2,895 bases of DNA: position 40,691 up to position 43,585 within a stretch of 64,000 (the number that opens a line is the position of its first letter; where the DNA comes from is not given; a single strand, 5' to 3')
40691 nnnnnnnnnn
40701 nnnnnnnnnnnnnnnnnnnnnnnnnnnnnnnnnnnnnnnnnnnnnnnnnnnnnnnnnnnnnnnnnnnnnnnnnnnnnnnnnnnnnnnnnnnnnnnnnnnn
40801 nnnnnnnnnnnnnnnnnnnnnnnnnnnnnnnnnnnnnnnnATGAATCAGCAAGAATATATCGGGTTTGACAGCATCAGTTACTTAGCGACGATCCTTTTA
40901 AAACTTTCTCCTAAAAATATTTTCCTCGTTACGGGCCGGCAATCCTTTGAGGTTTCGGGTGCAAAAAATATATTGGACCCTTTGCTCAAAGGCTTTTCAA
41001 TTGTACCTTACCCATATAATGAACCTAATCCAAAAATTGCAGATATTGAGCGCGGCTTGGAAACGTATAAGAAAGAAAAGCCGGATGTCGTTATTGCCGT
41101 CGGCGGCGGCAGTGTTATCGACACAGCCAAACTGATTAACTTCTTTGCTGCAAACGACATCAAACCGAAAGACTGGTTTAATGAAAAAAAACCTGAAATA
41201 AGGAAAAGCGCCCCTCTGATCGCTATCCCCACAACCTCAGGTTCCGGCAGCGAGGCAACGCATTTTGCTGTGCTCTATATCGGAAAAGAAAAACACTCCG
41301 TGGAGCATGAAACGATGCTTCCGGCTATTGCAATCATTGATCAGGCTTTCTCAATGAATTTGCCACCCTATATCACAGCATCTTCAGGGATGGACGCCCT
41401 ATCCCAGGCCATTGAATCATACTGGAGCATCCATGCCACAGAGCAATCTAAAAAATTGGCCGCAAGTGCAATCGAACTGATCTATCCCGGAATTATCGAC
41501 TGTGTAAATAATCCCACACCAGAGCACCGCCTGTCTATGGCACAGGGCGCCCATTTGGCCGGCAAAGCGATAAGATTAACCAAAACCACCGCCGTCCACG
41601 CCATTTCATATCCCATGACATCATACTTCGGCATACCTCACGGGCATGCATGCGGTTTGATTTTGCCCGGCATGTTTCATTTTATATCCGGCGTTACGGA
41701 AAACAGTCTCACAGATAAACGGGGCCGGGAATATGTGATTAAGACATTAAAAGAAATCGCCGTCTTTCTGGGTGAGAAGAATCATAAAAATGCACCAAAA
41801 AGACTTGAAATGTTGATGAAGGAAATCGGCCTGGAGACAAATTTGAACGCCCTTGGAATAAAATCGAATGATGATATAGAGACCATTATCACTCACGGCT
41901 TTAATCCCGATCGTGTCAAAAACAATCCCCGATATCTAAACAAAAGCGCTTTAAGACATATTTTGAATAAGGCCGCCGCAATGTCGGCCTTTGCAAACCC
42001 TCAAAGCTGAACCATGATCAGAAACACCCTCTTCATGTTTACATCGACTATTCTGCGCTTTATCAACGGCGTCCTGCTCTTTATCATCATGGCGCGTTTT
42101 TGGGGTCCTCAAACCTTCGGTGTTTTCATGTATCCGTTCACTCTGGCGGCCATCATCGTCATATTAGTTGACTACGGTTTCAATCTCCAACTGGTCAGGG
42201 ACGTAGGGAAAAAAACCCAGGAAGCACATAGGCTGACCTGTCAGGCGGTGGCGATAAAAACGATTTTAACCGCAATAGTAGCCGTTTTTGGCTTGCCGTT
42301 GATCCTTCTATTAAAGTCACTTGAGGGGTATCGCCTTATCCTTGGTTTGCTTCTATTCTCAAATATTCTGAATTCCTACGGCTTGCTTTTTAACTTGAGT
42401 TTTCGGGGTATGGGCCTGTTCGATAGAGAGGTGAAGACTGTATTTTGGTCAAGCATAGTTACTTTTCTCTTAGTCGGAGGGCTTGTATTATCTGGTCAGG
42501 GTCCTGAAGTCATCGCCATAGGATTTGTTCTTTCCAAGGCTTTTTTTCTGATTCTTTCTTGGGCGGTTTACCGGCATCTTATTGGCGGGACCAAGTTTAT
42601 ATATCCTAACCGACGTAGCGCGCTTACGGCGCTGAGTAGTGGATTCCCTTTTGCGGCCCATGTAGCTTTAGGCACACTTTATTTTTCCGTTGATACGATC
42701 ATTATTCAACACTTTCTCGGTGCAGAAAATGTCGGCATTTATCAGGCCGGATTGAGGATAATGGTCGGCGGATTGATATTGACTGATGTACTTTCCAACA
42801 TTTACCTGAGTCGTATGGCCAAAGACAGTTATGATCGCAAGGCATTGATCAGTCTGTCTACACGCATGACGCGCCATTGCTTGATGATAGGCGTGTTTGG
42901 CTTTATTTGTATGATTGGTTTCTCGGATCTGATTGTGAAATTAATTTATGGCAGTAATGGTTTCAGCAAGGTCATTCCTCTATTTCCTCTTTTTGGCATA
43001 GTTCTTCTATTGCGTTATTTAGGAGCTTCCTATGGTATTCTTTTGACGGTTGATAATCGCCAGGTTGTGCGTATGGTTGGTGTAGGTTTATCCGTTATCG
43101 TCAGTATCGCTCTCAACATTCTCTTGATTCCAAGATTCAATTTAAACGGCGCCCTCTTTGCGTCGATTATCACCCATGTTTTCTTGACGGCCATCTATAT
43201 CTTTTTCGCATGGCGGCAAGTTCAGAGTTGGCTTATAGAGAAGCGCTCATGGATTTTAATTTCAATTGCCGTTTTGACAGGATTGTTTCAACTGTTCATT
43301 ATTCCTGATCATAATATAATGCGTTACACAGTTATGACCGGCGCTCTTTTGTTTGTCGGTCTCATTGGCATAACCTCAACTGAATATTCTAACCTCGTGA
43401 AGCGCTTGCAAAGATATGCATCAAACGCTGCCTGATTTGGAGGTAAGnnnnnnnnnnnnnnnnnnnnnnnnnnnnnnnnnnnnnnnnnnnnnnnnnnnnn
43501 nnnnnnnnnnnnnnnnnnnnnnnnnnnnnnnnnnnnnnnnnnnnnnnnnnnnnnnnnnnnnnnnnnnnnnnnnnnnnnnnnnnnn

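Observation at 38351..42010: Phosphonate pathway head: cytidylyltransferase-PepM fusion, Ppd and an alcohol dehydrogenase instead of a transaminase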

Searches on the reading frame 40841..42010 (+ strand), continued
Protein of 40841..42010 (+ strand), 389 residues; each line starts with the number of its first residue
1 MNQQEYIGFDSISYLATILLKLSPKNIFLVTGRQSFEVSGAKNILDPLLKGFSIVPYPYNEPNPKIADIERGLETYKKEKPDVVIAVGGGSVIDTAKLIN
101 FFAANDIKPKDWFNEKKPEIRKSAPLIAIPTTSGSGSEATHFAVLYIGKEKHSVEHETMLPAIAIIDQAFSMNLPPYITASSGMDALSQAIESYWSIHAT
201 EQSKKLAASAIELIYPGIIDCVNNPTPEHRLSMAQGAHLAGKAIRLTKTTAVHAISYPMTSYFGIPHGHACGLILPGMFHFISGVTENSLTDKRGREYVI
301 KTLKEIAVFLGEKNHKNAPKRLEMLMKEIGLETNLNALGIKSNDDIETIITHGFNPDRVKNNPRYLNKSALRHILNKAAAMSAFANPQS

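Call 22: find_encoding_contigs(protein=P0030, flank=10000, max_places=2)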
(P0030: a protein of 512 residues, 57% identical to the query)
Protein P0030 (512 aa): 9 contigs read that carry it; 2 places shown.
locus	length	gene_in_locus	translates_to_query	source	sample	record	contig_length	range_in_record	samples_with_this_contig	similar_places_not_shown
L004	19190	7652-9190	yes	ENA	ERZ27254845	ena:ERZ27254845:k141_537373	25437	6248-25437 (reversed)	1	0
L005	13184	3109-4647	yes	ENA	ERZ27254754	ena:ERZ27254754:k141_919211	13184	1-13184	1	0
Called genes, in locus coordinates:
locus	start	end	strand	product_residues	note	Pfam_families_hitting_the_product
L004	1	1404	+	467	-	?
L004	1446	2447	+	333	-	-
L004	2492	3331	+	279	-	PF01209:Ubie_methyltran, PF13489:Methyltransf_23, PF00891:Methyltransf_2 (faint), PF05148:Methyltransf_8 (weak), PF08241:Methyltransf_11, PF08242:Methyltransf_12, PF13649:Methyltransf_25, PF13847:Methyltransf_31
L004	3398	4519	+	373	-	PF00884:Sulfatase, PF16347:SGSH_C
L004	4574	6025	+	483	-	PF02310:B12-binding, PF04055:Radical_SAM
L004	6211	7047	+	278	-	PF01209:Ubie_methyltran, PF13489:Methyltransf_23, PF08241:Methyltransf_11, PF08242:Methyltransf_12, PF13649:Methyltransf_25, PF13847:Methyltransf_31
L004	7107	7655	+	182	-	PF01467:CTP_transf_like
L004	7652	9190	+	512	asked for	PF01467:CTP_transf_like, PF00465:Fe-ADH, PF13685:Fe-ADH_2, PF25137:ADH_Fe_C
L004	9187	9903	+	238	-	PF00483:NTP_transferase, PF12804:NTP_transf_3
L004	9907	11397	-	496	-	PF01943:Polysacc_synt, PF13440:Polysacc_synt_3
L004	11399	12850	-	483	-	PF02366:PMT (weak), PF13231:PMT_2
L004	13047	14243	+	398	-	PF03721:UDPG_MGDP_dh_N, PF00984:UDPG_MGDP_dh, PF03720:UDPG_MGDP_dh_C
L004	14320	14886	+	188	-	PF13489:Methyltransf_23, PF13847:Methyltransf_31 (faint), PF13649:Methyltransf_25 (weak), PF08241:Methyltransf_11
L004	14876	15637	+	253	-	PF01370:Epimerase, PF04321:RmlD_sub_bind, PF02719:Polysacc_synt_2, PF16363:GDP_Man_Dehyd, PF07993:NAD_binding_4 (weak)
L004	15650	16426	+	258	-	PF13641:Glyco_tranf_2_3 (weak), PF00535:Glycos_transf_2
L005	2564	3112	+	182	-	PF01467:CTP_transf_like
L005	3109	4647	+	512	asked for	PF01467:CTP_transf_like, PF00465:Fe-ADH, PF13685:Fe-ADH_2, PF25137:ADH_Fe_C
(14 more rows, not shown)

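Call 25: find_related_loci(query=A1, collection=genome_contigs, flank=10000)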
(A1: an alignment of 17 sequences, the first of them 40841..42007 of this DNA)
Query A1 (389 aa) in genome_contigs; peptide patterns used: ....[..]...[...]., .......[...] (x = any residue, [..] = any of these).
354 stretches matched a pattern; 334 encode a relative of the query (tblastn E <= 1e-3); the best 80 are kept; 80 distinct loci.
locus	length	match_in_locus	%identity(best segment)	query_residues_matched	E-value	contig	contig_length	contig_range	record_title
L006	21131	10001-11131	62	3-379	1e-159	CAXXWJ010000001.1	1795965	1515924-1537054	MAG: Syntrophales bacterium isolate 245eff7d-e5b7-4493-ab22-9b904db7233a genome assembly, contig: contig_1, whole genome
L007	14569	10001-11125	54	1-375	8e-139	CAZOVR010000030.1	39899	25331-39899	MAG TPA_asm: uncultured Pirellulales bacterium isolate SRP214966_co5_136 genome assembly, contig: NODE_575_length_39899_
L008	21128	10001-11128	54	1-376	4e-136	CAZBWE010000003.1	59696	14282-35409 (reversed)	MAG TPA_asm: uncultured Pirellulales bacterium isolate binchicken_co100_40 genome assembly, contig: NODE_711_length_5969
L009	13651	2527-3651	54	1-375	3e-132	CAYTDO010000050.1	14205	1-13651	MAG TPA_asm: uncultured Methanosarcinales archaeon isolate binchicken_co203_461 genome assembly, contig: k141_2652073, w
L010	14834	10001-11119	53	3-375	1e-129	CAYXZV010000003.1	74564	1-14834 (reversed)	MAG TPA_asm: uncultured Methanosarcinales archaeon isolate binchicken_co201_418 genome assembly, contig: NODE_194_length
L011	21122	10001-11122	54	1-375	8e-130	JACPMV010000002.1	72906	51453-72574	MAG: Candidatus Woesearchaeota archaeon isolate NC_groundwater_558_Ag_S-0.1um_40_20 S35_SO-1_scaffold_91283, whole genom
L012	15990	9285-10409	54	1-375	3e-129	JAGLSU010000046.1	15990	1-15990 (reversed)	MAG: Planctomycetota bacterium isolate RS_9_64 ROV157_9.bin.64.fa_46, whole genome shotgun sequence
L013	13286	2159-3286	56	1-376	7e-129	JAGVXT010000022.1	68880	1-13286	Candidatus Woesearchaeota archaeon isolate RIFCSPLOWO2_01_FULL_38_40 rifcsplowo2_01_scaffold_642, whole genome shotgun s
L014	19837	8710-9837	51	1-375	2e-125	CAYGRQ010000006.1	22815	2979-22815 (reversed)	MAG TPA_asm: uncultured Pseudomonadales bacterium isolate ERP118353_co1_126 genome assembly, contig: NODE_517_length_228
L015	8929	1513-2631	52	1-373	5e-125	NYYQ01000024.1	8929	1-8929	MAG: Candidatus Woesearchaeota archaeon isolate ARS74 MHASMcontig_598137, whole genome shotgun sequence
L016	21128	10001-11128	53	1-375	6e-125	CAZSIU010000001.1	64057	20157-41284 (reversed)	MAG TPA_asm: uncultured Methanosarcinales archaeon isolate SRP178908_co1_292 genome assembly, contig: NODE_216_length_64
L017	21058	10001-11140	51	1-380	6e-124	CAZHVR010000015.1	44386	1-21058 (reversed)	MAG TPA_asm: uncultured Pirellulales bacterium isolate SRP214966_co1_443 genome assembly, contig: NODE_1109_length_44386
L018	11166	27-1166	52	1-375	6e-124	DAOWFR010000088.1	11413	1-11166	MAG TPA_asm: Methanobacteriota archaeon isolate CSMAG_1970 CSMAG_1970_k141_2892839_length_11413_cov_12.2904, whole genom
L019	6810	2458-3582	53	1-375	2e-123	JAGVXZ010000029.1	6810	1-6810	Candidatus Woesearchaeota archaeon isolate RIFCSPHIGHO2_12_FULL_30_20 rifcsphigho2_12_scaffold_23013, whole genome shotg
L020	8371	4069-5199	53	4-379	1e-122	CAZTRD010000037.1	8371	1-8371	MAG TPA_asm: uncultured Candidatus Saccharibacteria bacterium isolate SRP178699_co1_515 genome assembly, contig: NODE_12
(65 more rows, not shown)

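Call 53: search_dna_similar(query=window:40841-42010:+, collection=plasmids, mode=protein, max_rows=40)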
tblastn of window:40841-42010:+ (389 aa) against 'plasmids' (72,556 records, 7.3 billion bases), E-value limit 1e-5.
Records with a match: 2077; places in all: 2599; records where one place covers at least 80% of the query: 1175.
Best place of each record, by identity: <60% 2077.
By first word of the organism name: Rhizobium 277; Acinetobacter 227; Sinorhizobium 161; Ralstonia 136; Pseudosulfitobacter 91; Pantoea 83; Klebsiella 63; Enterobacter 62; Agrobacterium 60; Escherichia 56; and 201 more.
By predicted mobility (MOB-suite, as given by PLSDB): non-mobilizable 957; mobilizable 564; conjugative 556.
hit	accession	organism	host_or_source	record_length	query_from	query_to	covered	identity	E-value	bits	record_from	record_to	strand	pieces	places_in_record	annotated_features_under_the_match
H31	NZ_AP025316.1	Fulvitalea axinellae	-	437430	1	379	97%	41.1%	1e-82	282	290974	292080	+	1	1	phosphonoacetaldehyde reductase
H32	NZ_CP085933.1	Segatella copri DSM 18205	-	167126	12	372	93%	34.6%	6e-48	182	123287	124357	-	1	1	phosphonoacetaldehyde reductase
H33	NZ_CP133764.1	Peribacillus sp. R9-11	sediment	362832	8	378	95%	32.8%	1e-35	146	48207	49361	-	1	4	hydroxyacid-oxoacid transhydrogenase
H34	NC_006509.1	Geobacillus kaustophilus HTA426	isolated from the deepest Ocean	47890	8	377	95%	31.8%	4e-39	155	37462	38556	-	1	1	iron-containing alcohol dehydrogenase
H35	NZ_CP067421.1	Skermanella sp. TT6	Homo sapiens,single cell,skin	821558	3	378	97%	31.2%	5e-37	150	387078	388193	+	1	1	iron-containing alcohol dehydrogenase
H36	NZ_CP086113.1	Skermanella rosea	single cell,hydrocarbon-contaminated ...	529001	3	378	97%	30.7%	1e-35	146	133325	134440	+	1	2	iron-containing alcohol dehydrogenase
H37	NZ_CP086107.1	Skermanella mucosa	single cell,crude oil contaminated ...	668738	3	378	97%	30.7%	3e-35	145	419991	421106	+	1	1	iron-containing alcohol dehydrogenase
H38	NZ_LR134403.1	Listeria monocytogenes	Homo sapiens,Vein blood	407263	19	384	94%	31.4%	5e-35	144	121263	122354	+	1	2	1-propanol dehydrogenase PduQ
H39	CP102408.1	Fusobacteria bacterium ZRK30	pure culture,cold seep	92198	3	378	97%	30.5%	5e-33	138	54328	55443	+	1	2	iron-containing alcohol dehydrogenase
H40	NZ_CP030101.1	Listeria monocytogenes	Environment,water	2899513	19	384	94%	31.2%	6e-34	140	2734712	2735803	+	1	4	none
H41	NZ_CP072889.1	Enterococcus raffinosus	stream/river surface water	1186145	3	364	93%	31.3%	2e-31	133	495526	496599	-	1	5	record has no annotation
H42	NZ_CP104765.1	Enterococcus raffinosus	Homo sapiens,urine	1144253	3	364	93%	31.3%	7e-32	135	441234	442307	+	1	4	record has no annotation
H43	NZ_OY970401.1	Peribacillus frigoritolerans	-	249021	15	378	94%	31.0%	7e-33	137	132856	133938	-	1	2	iron-containing alcohol dehydrogenase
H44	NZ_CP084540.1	Peribacillus frigoritolerans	snow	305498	15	378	94%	31.0%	7e-33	137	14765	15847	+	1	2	iron-containing alcohol dehydrogenase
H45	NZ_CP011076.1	Brevibacillus laterosporus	Oryza sativa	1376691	19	377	92%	31.1%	5e-34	141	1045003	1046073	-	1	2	none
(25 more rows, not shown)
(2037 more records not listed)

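Call 56: search_protein_families(library=ncbifam, proteins=[L002:6883-7578:+], max_evalue=1e-10)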
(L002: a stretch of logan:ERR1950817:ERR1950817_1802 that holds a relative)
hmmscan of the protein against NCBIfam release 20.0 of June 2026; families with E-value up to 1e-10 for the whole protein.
L002:6883-7578:+ (231 aa): 1 family
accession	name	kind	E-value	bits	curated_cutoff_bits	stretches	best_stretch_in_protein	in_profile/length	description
NF045866.1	GGPL_Ptran_Mf1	equivalog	1.8e-17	64.3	225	0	12-75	7-69/240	diacylglycerol cholinephosphotransferase Mf1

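Call 61: search_solved_structures(query=window:40841-42010:+, max_evalue=1e-38, show_alignments=1)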
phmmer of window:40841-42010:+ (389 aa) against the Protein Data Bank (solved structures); distinct sequences matched with E-value up to 1e-38: 1.
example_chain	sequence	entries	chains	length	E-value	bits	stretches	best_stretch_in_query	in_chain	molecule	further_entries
6jko_A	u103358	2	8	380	1.5e-41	145.9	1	40-277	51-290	Methanol dehydrogenase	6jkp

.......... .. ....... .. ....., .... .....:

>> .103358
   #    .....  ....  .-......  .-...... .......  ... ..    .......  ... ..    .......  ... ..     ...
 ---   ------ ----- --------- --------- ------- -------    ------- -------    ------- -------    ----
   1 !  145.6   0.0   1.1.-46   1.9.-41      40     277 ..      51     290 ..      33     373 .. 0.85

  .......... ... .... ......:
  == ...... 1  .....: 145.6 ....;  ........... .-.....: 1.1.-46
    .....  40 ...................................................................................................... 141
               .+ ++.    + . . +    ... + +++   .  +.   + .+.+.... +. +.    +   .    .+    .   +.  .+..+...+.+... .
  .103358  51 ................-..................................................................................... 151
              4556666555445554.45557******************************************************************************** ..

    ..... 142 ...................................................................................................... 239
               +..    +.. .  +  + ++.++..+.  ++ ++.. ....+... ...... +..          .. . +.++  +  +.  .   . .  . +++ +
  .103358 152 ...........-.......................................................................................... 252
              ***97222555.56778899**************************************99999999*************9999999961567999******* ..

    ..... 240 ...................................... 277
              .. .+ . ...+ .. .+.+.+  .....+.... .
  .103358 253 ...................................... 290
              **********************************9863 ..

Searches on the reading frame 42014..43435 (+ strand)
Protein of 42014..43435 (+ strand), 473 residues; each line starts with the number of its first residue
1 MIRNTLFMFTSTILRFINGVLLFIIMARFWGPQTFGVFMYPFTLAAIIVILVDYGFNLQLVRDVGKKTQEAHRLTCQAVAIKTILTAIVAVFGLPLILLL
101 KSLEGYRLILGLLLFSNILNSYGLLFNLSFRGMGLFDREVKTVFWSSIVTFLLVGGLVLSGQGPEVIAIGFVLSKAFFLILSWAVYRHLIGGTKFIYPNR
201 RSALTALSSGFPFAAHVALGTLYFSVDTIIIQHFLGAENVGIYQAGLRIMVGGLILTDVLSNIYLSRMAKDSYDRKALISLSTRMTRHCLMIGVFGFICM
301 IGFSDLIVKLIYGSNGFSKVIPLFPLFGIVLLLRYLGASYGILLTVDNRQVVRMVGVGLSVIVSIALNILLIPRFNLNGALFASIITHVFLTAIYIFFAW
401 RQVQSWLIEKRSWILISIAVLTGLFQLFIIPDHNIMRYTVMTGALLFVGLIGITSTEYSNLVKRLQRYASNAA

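Call 6: search_protein_families(library=pfam, proteins=[window:42014-43435:+])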
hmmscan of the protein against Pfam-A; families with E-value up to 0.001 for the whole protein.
window:42014-43435:+ (473 aa): 2 families
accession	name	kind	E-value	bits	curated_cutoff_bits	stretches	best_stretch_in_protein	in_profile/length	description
PF01943.22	Polysacc_synt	-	3.7e-22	79.5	28.2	1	2-250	2-251/274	Polysaccharide biosynthesis protein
PF13440.11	Polysacc_synt_3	-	3.6e-16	59.7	23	1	25-315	1-287/293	Polysaccharide biosynthesis protein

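Call 7: search_protein_families(library=ncbifam, proteins=[window:42014-43435:+])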
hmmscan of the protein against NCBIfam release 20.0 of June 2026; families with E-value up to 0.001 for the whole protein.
window:42014-43435:+ (473 aa): 2 families
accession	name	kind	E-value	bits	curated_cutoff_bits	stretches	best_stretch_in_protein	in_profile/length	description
NF041871.1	Wzx_EPS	equivalog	3e-12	46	800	1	2-375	3-374/492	exopolysaccharide biosynthesis flippase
NF050818.1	PolSacchBiosHfsF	equivalog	2.9e-06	26.6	700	1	12-412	13-415/468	polysaccharide biosynthesis protein HfsF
